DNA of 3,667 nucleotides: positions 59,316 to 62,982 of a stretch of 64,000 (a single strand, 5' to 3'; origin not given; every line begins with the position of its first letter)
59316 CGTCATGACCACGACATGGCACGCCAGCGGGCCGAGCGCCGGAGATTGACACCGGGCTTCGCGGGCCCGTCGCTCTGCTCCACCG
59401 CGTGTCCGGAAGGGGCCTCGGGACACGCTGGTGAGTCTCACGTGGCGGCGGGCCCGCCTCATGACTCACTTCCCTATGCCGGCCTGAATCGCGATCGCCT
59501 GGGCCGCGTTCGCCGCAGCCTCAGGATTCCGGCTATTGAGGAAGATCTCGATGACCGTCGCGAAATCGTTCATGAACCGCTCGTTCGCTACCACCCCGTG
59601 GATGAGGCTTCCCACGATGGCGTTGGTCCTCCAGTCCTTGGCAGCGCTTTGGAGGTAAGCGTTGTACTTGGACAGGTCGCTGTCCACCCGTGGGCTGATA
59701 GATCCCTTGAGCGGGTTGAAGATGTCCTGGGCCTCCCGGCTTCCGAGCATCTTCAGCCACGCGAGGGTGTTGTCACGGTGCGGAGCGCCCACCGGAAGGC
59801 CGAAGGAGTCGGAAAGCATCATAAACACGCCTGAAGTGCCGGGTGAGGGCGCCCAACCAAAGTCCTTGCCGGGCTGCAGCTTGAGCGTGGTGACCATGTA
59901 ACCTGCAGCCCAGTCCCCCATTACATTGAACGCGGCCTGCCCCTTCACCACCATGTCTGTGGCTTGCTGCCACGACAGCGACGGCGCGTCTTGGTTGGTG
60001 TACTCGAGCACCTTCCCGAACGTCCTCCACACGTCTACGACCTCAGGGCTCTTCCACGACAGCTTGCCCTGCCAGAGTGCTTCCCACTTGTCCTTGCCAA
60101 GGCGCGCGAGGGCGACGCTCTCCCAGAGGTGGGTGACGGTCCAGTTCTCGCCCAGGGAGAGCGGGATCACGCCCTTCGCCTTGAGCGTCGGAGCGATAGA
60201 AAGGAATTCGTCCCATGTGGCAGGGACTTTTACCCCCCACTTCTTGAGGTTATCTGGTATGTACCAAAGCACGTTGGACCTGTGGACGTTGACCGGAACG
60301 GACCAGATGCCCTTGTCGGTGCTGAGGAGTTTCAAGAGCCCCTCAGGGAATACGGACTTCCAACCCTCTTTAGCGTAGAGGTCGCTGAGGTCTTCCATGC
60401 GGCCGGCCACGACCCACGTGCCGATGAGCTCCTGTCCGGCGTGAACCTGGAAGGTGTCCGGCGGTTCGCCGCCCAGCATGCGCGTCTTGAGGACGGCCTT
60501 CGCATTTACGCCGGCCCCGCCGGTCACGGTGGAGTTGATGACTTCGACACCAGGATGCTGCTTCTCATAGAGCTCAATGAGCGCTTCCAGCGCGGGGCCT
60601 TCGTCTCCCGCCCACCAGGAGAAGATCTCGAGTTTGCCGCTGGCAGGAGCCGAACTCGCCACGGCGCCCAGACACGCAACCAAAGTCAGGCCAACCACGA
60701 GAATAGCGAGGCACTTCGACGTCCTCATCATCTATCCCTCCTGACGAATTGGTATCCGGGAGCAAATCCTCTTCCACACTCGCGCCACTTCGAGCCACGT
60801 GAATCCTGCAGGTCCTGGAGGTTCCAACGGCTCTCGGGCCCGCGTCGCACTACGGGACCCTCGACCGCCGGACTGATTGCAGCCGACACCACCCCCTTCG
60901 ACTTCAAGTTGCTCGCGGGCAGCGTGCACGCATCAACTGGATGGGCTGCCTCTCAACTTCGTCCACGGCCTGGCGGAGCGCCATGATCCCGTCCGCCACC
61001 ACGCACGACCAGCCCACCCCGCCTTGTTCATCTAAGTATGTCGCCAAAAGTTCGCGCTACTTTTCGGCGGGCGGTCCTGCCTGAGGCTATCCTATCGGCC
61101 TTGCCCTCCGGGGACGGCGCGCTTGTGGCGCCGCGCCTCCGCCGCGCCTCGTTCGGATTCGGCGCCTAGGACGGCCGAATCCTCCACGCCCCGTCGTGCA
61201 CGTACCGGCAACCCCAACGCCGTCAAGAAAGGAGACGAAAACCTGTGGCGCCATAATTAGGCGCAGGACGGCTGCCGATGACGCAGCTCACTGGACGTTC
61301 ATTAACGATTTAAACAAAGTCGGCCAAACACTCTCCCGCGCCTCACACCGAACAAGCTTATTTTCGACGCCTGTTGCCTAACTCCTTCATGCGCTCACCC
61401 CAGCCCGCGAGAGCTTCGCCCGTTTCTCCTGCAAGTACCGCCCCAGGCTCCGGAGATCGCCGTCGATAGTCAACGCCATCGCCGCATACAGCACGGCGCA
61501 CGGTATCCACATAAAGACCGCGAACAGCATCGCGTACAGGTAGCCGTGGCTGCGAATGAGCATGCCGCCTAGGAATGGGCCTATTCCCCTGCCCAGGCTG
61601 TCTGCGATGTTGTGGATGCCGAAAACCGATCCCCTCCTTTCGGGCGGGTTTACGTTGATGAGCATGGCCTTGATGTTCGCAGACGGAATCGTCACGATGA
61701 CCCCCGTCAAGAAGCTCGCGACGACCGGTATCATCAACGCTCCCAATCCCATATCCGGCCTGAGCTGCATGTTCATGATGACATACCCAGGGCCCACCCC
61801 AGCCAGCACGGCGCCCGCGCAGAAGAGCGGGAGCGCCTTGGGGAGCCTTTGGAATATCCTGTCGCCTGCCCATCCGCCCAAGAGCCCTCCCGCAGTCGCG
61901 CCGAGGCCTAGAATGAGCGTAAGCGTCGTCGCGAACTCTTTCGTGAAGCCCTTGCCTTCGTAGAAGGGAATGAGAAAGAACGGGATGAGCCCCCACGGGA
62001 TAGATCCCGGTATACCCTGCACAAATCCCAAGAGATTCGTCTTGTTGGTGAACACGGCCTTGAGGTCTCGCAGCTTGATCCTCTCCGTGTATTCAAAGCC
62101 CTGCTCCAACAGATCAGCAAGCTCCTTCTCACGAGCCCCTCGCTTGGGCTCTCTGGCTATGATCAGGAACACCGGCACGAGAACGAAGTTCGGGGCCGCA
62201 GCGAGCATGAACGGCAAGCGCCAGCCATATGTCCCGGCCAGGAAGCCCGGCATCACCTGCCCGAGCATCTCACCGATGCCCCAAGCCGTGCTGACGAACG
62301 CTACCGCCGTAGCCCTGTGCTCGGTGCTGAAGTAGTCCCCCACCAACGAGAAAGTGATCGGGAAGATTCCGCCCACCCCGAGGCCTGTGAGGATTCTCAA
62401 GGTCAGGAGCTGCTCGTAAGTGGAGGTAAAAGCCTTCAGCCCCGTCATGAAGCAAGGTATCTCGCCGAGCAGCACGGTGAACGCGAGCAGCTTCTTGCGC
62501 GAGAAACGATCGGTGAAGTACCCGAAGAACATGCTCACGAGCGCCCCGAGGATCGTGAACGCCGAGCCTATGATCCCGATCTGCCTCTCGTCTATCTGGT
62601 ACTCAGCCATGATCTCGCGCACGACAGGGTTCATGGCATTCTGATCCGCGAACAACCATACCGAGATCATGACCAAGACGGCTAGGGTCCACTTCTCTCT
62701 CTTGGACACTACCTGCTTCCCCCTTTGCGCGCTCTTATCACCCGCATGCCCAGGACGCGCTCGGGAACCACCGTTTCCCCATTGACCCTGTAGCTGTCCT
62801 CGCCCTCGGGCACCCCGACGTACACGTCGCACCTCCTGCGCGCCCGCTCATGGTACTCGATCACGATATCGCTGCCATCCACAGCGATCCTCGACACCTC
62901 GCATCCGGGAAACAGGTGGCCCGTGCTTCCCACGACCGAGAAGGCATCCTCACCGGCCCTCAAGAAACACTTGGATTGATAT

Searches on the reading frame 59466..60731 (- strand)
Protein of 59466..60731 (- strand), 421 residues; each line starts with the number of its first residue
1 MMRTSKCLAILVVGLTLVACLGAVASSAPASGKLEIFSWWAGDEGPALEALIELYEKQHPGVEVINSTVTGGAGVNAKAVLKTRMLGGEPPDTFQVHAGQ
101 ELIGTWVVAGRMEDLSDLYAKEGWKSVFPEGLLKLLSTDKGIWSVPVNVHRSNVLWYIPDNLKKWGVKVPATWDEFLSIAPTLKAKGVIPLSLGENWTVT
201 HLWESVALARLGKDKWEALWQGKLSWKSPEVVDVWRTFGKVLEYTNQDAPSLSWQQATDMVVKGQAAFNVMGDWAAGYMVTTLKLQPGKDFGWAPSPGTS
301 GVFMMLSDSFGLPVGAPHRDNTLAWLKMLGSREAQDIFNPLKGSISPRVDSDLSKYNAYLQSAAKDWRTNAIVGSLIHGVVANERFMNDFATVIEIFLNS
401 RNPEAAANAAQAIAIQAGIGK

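Call 64: search_protein_families(library=pfam, proteins=[window:59466-60731:-], max_evalue=0.00001)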
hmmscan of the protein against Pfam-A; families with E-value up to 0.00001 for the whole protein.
window:59466-60731:- (421 aa): 2 families
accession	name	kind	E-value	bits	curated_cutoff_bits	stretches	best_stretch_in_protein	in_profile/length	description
PF01547.30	SBP_bac_1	-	1.4e-34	121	26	1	44-335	4-306/307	Bacterial extracellular solute-binding protein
PF13416.11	SBP_bac_8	-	8e-20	72.2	27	1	50-353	1-267/279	Bacterial extracellular solute-binding protein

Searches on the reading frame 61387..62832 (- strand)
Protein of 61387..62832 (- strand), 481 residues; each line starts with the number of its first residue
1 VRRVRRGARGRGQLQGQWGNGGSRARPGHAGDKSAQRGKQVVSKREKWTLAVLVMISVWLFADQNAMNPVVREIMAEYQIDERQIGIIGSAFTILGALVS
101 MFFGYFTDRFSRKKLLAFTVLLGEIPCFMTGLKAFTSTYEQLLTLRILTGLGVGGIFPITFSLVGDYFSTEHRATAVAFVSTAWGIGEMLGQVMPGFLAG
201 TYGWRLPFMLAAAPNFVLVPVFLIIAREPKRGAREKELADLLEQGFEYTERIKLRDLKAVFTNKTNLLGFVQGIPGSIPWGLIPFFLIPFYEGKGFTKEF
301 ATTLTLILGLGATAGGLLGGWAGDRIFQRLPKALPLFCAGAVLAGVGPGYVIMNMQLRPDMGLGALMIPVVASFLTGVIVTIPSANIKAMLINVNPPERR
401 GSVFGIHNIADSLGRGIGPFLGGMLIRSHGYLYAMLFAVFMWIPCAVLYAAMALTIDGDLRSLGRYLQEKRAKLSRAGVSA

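Call 64: search_protein_families(library=pfam, proteins=[window:61387-62832:-], max_evalue=0.00001)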
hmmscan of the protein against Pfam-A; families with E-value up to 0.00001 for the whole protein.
window:61387-62832:- (481 aa): 3 families
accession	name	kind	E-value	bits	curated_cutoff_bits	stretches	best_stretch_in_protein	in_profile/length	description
PF07690.21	MFS_1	-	2.2e-51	175.3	33.4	2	60-358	8-293/347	Major Facilitator Superfamily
PF00083.30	Sugar_tr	-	9e-17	61.5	22.3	1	78-220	41-186/452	Sugar (and other) transporter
PF03137.26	OATP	-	7.9e-07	28.2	25.8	1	50-139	3-93/545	Organic Anion Transporter Polypeptide (OATP) family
